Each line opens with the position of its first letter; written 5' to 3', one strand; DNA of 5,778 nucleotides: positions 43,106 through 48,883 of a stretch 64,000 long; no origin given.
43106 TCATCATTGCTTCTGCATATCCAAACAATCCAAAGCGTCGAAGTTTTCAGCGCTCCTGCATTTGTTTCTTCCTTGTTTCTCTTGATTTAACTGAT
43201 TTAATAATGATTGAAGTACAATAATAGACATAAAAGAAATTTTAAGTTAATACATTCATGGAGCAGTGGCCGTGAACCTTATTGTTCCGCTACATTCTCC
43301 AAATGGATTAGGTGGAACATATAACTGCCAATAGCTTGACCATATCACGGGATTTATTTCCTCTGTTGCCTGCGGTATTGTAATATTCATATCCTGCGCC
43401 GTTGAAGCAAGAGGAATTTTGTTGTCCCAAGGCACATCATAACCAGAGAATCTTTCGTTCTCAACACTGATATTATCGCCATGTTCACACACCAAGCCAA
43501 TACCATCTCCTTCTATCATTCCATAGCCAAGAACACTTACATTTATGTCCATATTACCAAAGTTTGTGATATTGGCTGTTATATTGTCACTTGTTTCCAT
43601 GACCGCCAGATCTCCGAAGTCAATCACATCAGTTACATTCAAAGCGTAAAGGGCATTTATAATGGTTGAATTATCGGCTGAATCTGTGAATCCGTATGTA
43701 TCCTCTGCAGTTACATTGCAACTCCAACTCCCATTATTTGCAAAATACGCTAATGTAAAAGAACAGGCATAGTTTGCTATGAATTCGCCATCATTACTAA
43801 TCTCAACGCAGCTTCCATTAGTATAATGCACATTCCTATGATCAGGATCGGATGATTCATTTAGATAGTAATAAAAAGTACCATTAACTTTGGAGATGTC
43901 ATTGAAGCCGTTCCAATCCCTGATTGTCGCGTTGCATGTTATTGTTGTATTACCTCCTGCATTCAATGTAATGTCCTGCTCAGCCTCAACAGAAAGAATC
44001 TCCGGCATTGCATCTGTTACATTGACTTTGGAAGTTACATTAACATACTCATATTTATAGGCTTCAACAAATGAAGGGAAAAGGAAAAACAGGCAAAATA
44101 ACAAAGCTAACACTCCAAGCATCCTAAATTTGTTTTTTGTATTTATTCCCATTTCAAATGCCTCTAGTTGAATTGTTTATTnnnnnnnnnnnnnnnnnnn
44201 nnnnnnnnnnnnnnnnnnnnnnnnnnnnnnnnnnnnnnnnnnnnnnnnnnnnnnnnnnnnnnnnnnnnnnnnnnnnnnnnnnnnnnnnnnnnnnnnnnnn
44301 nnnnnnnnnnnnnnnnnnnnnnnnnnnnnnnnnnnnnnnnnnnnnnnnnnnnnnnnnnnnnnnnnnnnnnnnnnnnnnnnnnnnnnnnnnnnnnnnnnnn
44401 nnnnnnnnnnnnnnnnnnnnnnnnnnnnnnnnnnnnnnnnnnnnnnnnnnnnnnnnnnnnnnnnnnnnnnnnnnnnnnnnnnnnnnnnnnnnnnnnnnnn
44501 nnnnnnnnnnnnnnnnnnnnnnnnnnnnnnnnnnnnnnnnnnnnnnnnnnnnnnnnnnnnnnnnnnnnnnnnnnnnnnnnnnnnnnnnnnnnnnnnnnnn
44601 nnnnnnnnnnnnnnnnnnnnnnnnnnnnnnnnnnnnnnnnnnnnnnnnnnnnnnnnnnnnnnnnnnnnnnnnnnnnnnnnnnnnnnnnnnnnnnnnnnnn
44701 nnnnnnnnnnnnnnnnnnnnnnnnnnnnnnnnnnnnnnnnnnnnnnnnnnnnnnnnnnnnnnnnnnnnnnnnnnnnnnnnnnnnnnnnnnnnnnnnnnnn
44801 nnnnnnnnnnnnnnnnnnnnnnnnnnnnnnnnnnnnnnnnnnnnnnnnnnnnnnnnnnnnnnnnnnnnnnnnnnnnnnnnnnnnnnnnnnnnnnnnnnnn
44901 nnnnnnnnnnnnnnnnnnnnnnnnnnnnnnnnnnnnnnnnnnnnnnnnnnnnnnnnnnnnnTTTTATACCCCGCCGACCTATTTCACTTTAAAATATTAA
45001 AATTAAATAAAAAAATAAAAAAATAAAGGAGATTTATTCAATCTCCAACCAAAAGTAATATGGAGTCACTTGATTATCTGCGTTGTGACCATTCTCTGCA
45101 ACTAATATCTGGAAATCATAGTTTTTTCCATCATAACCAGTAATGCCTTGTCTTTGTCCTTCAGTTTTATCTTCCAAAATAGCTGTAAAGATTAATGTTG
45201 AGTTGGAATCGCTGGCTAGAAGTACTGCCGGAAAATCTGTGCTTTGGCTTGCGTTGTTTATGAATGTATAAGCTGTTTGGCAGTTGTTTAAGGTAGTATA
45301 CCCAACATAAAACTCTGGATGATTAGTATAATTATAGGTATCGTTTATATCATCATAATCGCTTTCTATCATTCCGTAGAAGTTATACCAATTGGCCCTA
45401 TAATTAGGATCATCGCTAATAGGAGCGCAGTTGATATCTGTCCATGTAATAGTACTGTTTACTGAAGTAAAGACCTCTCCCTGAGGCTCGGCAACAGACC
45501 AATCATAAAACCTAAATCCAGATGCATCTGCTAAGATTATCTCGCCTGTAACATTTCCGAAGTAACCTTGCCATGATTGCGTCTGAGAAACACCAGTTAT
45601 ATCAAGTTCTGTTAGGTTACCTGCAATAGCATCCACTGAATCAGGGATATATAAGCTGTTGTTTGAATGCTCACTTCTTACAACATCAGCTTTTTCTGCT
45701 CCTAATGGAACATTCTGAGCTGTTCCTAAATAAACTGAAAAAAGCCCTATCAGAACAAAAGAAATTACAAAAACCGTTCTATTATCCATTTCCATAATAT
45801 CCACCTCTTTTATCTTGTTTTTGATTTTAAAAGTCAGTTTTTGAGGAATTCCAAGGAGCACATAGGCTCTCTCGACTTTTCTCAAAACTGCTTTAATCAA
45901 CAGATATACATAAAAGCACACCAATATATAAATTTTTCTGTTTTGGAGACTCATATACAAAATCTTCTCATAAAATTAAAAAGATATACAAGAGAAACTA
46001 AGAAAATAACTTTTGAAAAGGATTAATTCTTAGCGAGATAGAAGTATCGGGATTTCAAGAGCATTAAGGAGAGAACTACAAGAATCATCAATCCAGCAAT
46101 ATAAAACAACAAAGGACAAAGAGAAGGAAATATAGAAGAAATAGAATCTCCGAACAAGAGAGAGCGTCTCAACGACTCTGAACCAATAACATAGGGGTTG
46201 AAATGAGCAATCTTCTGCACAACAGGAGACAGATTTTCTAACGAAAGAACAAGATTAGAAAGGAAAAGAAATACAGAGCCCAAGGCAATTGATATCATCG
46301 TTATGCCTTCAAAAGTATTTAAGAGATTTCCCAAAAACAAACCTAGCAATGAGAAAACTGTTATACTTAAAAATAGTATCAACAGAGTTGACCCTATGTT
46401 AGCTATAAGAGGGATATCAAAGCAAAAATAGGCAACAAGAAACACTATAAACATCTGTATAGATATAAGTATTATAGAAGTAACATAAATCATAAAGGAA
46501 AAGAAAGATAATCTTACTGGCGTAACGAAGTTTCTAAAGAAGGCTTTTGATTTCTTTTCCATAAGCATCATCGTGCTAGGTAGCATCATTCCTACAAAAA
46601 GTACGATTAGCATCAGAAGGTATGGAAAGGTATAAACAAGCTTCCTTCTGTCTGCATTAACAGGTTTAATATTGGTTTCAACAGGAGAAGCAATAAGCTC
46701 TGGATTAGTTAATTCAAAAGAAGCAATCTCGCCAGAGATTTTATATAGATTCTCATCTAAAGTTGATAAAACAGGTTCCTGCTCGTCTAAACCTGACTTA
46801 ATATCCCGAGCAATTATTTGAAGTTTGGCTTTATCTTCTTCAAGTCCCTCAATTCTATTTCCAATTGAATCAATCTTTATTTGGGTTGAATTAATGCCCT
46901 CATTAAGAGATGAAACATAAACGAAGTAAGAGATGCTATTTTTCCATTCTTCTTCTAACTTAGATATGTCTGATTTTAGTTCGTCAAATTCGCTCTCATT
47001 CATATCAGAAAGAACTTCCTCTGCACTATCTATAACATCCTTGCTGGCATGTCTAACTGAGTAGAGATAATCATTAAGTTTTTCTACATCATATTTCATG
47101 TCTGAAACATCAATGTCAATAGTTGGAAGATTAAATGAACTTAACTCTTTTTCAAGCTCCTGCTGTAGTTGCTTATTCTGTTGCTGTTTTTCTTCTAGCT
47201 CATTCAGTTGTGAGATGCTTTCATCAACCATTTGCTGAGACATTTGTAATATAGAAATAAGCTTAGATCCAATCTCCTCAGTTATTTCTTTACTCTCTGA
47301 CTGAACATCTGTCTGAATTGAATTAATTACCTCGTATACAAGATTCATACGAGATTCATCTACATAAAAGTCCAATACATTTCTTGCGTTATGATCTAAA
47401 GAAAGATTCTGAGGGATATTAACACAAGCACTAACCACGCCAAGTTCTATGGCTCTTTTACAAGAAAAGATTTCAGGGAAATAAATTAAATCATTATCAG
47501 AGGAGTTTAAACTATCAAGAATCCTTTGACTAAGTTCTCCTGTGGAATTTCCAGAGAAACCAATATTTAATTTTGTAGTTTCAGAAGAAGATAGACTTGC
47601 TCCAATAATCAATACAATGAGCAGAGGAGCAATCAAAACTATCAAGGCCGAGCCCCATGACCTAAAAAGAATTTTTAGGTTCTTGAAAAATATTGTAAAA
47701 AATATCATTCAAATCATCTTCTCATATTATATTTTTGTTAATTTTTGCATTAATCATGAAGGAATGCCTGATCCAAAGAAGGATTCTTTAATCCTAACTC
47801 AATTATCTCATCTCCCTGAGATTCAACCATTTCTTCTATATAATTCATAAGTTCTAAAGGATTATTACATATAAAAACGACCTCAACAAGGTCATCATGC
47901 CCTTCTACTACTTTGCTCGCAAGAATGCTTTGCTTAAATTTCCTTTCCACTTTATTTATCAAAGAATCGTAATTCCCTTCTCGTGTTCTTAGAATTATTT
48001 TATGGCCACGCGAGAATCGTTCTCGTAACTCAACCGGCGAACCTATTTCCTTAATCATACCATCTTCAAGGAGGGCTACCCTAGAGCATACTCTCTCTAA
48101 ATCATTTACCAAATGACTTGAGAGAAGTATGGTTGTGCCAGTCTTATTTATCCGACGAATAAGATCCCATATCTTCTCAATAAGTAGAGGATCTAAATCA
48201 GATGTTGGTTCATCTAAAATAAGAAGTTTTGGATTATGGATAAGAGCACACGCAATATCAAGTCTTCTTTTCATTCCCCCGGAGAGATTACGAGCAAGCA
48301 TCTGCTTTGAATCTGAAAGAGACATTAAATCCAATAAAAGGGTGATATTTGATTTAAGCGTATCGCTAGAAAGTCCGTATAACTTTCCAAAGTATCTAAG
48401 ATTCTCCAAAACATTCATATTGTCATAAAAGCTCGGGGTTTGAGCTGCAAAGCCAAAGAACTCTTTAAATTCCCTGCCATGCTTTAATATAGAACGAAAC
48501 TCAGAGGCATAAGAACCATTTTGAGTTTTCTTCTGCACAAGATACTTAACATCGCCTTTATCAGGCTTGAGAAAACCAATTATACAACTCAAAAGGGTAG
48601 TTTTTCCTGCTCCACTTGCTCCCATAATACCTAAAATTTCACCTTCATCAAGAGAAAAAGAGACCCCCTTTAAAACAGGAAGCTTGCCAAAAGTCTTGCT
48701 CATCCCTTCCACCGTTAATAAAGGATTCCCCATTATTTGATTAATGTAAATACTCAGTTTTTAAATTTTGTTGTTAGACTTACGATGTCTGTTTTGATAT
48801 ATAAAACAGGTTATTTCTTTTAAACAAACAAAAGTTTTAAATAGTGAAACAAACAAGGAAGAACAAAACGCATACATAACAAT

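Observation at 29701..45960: Segmental duplication of a secreted-protein cassette (family A ~300 aa with 'RFTATAP' end, family B ~245 aa with 'YYF..EI' end), each near a YhgE/Pip-ABC pair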

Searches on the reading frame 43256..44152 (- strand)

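Call 6: search_protein_families(library=pfam, proteins=[window:43256-44152:-], max_evalue=1)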
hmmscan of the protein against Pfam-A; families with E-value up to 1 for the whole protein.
window:43256-44152:- (298 aa): 2 families
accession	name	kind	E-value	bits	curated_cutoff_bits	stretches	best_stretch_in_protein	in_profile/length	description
PF11061.14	Tsr0524-like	-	0.048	13.9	25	1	186-228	9-51/61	Cytochrome b6f, subunit Tsr0524-like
PF22498.2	FKBP-like_N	-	0.16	12.3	26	0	149-182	6-40/52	FKBP-like, N-terminal domain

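Call 7: search_protein_families(library=ncbifam, proteins=[window:43256-44152:-], max_evalue=1)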
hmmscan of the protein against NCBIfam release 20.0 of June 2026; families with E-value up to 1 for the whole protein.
window:43256-44152:- (298 aa): 0 families

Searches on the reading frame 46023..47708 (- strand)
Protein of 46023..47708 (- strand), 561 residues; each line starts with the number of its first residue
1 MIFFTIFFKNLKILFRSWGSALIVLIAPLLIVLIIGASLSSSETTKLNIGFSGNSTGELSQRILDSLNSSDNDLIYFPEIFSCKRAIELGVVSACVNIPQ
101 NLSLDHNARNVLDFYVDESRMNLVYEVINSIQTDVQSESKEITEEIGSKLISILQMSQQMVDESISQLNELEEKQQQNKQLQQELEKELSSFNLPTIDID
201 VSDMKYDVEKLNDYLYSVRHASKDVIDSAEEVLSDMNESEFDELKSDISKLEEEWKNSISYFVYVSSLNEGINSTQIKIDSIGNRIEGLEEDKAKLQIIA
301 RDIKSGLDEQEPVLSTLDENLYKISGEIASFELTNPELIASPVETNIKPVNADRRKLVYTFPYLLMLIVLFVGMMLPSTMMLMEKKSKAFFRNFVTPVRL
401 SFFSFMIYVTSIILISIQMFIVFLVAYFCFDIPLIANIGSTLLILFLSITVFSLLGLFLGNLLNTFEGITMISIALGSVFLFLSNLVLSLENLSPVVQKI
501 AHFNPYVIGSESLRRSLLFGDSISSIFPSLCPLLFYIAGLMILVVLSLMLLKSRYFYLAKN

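Call 15: search_protein_families(library=pfam, proteins=[window:46023-47708:-], max_evalue=0.01)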
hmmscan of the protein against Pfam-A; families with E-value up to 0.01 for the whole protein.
window:46023-47708:- (561 aa): 2 families
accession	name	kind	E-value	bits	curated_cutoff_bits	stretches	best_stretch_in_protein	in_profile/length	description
PF12698.13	ABC2_membrane_3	-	1.8e-24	86.9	31.6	2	241-545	58-346/347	ABC-2 family transporter protein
PF01061.29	ABC2_membrane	-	1.7e-16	60.9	26.9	1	357-516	48-209/211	ABC-2 type transporter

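Call 65: search_protein_families(library=ncbifam, proteins=[window:46023-47708:-], max_evalue=0.001)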
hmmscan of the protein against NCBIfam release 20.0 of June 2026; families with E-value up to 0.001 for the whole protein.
window:46023-47708:- (561 aa): 1 family
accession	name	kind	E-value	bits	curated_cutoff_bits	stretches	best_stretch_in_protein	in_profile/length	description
NF038293.1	permease_SagH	equivalog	3.4e-05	22.8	450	0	366-531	185-350/370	SagH family ABC transporter permease subunit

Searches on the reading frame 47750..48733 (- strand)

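Call 15: search_protein_families(library=pfam, proteins=[window:47750-48733:-], max_evalue=0.01)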
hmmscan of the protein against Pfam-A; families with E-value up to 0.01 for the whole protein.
window:47750-48733:- (327 aa): 7 families
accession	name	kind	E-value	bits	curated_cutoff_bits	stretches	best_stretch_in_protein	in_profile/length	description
PF00005.33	ABC_tran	-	2.6e-30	106.2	25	1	21-178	1-137/137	ABC transporter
PF13304.12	AAA_21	-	1.1e-13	52.4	27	1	113-207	204-298/304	AAA domain, putative AbiEii toxin, Type IV TA system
PF03205.20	MobB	-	0.003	17.9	26.6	1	33-64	1-32/133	Molybdopterin guanine dinucleotide synthesis protein B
PF24883.2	NPHP3_N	-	0.004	17.8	24.8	1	31-83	22-76/164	Nephrocystin 3, N-terminal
PF13555.12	AAA_29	-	0.0041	17.3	27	1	25-61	16-51/61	P-loop containing region of AAA domain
PF01637.24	ATPase_2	-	0.0059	16.9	33.2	0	31-98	20-83/225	ATPase domain predominantly from Archaea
PF13401.12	AAA_22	-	0.0086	16.8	27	0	33-102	7-65/130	AAA domain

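Call 65: search_protein_families(library=ncbifam, proteins=[window:47750-48733:-], max_evalue=0.001)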
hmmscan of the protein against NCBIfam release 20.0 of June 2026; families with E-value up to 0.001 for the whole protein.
window:47750-48733:- (327 aa): 190 families (the best 25 are shown)
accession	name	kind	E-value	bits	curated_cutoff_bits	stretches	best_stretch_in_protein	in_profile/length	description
TIGR01188.1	drrA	subfamily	3.6e-60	203.8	312.45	1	13-326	1-299/302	daunorubicin resistance ABC transporter, ATP-binding protein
TIGR03522.1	GldA_ABC_ATP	equivalog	5.6e-44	150.8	402.6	1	7-324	4-297/301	gliding motility-associated ABC transporter ATP-binding subunit GldA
NF010059.0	PRK13536.1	equivalog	2.9e-43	147.9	549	1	8-238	46-263/342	nodulation factor ABC transporter ATP-binding protein NodI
NF033858.1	ABC2_perm_RbbA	equivalog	6.6e-43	146.7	1050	1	6-239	267-487/909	ribosome-associated ATPase/putative transporter RbbA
TIGR01288.1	nodI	equivalog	1.2e-42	146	424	1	8-239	7-225/303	nodulation factor ABC transporter ATP-binding protein NodI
NF010060.0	PRK13537.1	equivalog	3.8e-42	144.3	521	1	4-238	14-235/314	nodulation factor ABC transporter ATP-binding protein NodI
TIGR03864.1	PQQ_ABC_ATP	hypoth_equivalog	1e-41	143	302.25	1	6-239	2-222/236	ABC transporter, ATP-binding subunit, PQQ-dependent alcohol dehydrogenase system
TIGR03740.1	galliderm_ABC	subfamily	1.1e-41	142.9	309.75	1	6-228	1-203/223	lantibiotic protection ABC transporter ATP-binding subunit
TIGR04406.1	LPS_export_lptB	equivalog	5.2e-41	140.5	240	1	6-236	2-222/239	LPS export ABC transporter ATP-binding protein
TIGR04521.1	ECF_ATPase_2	equivalog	5.6e-36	124.1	330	1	18-248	18-244/279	energy-coupling factor transporter ATPase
TIGR02673.1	FtsE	equivalog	2.1e-34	119.1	264.85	1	10-226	6-214/214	cell division ATP-binding protein FtsE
TIGR03265.1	PhnT2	equivalog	2.3e-34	119.2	457.7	1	4-238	3-224/353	putative 2-aminoethylphosphonate ABC transporter ATP-binding protein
NF040933.2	ABC_arch_GlcV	equivalog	2.5e-34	118.7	450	1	7-265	4-255/357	glucose ABC transporter ATP-binding protein GlcV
NF043075.1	MMSYN1_0197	equivalog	2.2e-33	115.7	550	1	5-236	2-220/341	spermidine/putrescine ABC transporter ATP-binding protein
TIGR02314.1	ABC_MetN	equivalog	2.8e-33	115.4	499.7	1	17-233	17-225/343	methionine ABC transporter ATP-binding protein MetN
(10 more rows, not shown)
